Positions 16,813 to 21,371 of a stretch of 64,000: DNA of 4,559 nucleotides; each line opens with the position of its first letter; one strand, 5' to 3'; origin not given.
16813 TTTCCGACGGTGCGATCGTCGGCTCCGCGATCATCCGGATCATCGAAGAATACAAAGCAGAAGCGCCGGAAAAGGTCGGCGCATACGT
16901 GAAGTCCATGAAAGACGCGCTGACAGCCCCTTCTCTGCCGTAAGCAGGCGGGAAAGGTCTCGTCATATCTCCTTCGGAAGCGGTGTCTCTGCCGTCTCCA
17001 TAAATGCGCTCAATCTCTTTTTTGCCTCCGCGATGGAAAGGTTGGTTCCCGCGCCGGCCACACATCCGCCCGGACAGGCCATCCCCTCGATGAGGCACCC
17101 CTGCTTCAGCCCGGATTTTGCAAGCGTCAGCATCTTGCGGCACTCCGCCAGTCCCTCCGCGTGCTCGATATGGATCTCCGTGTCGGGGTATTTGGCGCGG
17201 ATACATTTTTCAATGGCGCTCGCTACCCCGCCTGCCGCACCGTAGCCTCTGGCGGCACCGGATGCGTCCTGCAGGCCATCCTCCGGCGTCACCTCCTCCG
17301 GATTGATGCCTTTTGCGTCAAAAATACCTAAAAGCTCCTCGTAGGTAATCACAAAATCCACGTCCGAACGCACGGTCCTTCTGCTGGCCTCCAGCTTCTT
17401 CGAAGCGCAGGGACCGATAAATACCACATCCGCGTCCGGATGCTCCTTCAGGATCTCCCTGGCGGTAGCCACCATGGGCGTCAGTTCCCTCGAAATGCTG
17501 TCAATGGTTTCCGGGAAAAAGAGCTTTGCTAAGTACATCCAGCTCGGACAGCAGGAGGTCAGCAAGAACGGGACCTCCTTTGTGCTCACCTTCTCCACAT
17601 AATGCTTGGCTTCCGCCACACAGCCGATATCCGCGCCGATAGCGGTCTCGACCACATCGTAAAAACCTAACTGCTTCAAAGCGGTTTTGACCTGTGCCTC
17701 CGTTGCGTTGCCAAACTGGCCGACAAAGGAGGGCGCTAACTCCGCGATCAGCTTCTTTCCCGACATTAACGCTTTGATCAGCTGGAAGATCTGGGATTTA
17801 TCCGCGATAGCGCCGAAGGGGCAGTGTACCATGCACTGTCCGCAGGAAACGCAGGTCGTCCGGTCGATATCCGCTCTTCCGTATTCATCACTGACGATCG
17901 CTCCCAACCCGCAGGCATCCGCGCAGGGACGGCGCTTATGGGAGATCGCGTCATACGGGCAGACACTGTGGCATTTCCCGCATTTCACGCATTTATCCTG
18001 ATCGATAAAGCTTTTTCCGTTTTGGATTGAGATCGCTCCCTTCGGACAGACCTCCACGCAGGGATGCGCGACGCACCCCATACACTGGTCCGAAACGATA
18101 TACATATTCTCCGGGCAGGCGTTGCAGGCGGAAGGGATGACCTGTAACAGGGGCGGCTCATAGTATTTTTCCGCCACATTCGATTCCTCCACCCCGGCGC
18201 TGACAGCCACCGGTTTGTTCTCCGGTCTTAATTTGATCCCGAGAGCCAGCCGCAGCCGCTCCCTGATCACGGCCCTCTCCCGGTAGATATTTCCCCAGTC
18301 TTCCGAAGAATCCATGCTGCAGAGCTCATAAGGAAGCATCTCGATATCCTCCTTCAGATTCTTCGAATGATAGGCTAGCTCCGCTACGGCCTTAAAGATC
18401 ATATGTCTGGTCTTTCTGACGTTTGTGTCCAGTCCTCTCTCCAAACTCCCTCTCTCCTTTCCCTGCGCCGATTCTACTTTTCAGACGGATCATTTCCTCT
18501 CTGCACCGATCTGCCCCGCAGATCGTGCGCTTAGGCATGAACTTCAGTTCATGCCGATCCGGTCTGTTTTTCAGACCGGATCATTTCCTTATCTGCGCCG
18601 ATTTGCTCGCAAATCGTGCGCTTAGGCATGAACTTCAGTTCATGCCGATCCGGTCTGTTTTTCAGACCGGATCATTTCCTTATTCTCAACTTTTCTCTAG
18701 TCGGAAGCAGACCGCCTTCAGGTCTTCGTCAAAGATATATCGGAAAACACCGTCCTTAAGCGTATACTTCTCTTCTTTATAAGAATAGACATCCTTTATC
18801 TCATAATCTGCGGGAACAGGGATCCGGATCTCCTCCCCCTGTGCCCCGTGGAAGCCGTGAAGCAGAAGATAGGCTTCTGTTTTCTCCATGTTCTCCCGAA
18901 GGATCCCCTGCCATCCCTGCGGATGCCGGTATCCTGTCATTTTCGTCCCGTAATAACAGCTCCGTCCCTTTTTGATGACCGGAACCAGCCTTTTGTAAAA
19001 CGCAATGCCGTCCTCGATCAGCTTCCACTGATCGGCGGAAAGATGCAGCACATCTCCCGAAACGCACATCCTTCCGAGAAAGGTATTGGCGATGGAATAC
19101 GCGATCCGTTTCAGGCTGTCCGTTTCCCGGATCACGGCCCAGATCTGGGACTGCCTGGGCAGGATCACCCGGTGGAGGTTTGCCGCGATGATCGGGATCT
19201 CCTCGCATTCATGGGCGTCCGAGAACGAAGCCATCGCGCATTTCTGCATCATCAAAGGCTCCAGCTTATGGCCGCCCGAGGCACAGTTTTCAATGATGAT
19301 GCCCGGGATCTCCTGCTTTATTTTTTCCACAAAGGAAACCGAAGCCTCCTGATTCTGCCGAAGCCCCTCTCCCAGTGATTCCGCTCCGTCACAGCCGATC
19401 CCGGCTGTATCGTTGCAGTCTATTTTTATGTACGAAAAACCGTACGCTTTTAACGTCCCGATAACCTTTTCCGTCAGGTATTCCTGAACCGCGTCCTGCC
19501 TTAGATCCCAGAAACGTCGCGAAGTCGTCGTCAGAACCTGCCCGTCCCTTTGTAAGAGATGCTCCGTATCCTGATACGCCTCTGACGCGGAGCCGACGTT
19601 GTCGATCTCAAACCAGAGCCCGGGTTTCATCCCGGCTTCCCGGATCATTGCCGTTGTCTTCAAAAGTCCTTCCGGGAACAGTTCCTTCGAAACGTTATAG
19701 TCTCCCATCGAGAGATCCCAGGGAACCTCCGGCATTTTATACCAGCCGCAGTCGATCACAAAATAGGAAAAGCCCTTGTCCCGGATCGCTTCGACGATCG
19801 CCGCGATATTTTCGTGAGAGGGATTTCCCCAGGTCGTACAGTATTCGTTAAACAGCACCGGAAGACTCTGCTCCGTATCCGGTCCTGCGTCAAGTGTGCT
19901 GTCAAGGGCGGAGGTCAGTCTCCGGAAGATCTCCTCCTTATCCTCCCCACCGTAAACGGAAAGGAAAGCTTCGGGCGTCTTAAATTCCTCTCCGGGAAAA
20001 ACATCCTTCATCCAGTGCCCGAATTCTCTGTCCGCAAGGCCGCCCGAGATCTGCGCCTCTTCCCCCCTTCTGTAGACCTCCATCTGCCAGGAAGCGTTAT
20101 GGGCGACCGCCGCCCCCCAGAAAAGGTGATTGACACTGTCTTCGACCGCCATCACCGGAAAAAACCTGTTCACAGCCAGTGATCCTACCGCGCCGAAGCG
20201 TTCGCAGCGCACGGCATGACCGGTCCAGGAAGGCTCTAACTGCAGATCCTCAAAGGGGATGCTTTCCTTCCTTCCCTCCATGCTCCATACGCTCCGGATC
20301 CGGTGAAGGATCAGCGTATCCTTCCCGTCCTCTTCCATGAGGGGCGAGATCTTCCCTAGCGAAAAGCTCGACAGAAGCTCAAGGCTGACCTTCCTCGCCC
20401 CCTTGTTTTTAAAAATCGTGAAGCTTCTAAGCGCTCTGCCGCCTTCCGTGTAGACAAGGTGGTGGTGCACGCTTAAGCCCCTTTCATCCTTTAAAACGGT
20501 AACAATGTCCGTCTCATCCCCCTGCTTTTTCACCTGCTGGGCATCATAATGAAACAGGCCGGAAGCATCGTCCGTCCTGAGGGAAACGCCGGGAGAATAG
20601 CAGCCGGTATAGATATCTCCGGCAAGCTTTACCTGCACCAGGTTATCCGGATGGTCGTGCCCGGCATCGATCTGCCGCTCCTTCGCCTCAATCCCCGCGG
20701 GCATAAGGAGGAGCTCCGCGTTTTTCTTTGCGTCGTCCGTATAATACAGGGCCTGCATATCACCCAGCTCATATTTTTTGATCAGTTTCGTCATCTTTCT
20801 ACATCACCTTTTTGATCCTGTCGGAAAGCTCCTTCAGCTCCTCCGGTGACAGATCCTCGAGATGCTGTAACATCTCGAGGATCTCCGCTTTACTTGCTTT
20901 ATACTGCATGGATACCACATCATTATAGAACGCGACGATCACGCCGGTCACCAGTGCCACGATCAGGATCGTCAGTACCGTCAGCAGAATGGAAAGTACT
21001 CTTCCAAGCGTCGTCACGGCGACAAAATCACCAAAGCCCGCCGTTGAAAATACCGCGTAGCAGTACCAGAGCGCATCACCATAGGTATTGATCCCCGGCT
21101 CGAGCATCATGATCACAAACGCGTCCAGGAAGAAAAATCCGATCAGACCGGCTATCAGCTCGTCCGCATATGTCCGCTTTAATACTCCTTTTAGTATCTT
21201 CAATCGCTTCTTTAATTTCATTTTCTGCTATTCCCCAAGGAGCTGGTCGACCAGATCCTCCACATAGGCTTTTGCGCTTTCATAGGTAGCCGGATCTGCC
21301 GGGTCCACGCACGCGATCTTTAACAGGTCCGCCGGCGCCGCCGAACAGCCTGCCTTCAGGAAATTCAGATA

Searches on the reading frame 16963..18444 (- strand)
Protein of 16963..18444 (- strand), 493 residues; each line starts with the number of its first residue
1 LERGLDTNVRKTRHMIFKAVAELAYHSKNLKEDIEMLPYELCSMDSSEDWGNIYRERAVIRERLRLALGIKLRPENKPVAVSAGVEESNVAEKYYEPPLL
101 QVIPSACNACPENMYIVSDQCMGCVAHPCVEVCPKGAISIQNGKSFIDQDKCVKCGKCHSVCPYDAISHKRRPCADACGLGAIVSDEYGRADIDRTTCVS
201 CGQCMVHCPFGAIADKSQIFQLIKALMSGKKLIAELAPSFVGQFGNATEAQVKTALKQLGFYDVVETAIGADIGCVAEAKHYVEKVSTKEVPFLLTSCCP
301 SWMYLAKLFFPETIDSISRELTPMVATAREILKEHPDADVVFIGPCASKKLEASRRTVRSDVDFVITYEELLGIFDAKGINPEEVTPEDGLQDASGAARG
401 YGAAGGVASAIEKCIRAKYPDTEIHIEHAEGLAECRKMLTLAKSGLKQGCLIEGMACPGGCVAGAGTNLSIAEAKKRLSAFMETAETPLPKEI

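Call 46: search_protein_families(library=pfam, proteins=[window:16963-18444:-], max_evalue=0.001)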
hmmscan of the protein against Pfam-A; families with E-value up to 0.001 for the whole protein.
window:16963-18444:- (493 aa): 11 families
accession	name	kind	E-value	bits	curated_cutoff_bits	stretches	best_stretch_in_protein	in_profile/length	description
PF02906.19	Fe_hyd_lg_C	-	5e-62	210.2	22.1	1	230-465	1-245/245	Iron only hydrogenase large subunit, C-terminal domain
PF00037.32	Fer4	-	3e-14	52.6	21.1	2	147-168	3-24/24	4Fe-4S binding domain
PF12838.12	Fer4_7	-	1e-12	48.7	27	2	151-212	1-52/52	4Fe-4S dicluster domain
PF25160.1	LdpA_Fe-S-bd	-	1.1e-12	47.9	27.6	2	127-169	7-45/49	LdpA Fe-S cluster-binding domain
PF12837.12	Fer4_6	-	2.4e-11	43.5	25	2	147-167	4-24/24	4Fe-4S binding domain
PF13237.11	Fer4_10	-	1.9e-09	37.8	25.5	2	114-163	2-53/53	4Fe-4S dicluster domain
PF13187.11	Fer4_9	-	5.4e-09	36.4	27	1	120-167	1-52/52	4Fe-4S dicluster domain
PF14697.11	Fer4_21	-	6.4e-09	36.3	35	1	146-213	2-57/59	4Fe-4S dicluster domain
PF13484.11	Fer4_16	-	3.6e-08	34.5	30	1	151-180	1-29/66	4Fe-4S double cluster binding domain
PF12797.12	Fer4_2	-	2.4e-07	30.7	24.5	1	145-164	3-22/22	4Fe-4S binding domain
PF13247.11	Fer4_11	-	4.4e-07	30.5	26.2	1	113-169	2-61/100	4Fe-4S dicluster domain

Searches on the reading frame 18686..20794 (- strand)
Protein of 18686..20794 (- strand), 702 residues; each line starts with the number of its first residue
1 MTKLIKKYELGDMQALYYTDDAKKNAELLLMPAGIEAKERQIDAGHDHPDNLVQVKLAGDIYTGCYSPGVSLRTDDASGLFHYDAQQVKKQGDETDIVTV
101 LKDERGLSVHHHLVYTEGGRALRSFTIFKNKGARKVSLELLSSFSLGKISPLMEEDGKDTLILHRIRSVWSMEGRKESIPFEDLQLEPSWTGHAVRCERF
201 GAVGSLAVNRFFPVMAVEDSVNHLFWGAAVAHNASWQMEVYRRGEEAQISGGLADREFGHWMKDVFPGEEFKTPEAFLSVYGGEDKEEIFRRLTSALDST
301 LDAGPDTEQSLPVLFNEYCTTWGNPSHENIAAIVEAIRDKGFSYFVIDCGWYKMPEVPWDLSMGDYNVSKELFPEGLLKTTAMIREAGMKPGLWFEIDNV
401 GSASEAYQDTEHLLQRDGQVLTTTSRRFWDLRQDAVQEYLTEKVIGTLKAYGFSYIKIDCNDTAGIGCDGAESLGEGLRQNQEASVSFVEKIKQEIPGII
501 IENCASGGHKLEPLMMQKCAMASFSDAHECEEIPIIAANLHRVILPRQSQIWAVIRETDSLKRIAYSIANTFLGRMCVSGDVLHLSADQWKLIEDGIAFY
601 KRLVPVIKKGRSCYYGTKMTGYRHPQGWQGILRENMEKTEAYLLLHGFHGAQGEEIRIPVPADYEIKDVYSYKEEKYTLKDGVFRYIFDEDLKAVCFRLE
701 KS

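Call 46: search_protein_families(library=pfam, proteins=[window:18686-20794:-], max_evalue=0.001)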
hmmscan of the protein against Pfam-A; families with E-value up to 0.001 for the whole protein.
window:18686-20794:- (702 aa): 2 families
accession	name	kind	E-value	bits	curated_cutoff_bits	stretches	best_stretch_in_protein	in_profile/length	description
PF02065.24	Melibiase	-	1.9e-28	99.9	27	1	271-610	2-347/347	Melibiase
PF01055.32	Glyco_hydro_31_2nd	-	7.8e-05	22.6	23.5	1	321-467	15-163/328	Glycosyl hydrolases family 31 TIM-barrel domain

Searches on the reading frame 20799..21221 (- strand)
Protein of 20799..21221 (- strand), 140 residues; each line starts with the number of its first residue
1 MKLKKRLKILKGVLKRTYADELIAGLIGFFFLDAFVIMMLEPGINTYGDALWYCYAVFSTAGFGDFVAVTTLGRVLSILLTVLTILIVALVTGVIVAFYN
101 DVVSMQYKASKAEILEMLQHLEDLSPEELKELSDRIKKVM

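Call 46: search_protein_families(library=pfam, proteins=[window:20799-21221:-], max_evalue=0.001)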
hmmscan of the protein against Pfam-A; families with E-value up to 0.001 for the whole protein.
window:20799-21221:- (140 aa): 2 families
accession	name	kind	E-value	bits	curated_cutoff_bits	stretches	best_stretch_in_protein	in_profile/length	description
PF07885.22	Ion_trans_2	-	1.1e-10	41.7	22.5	1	29-99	5-77/79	Ion channel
PF00060.32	Lig_chan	-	0.00038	20.7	30.8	1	45-100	41-95/146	Ligand-gated ion channel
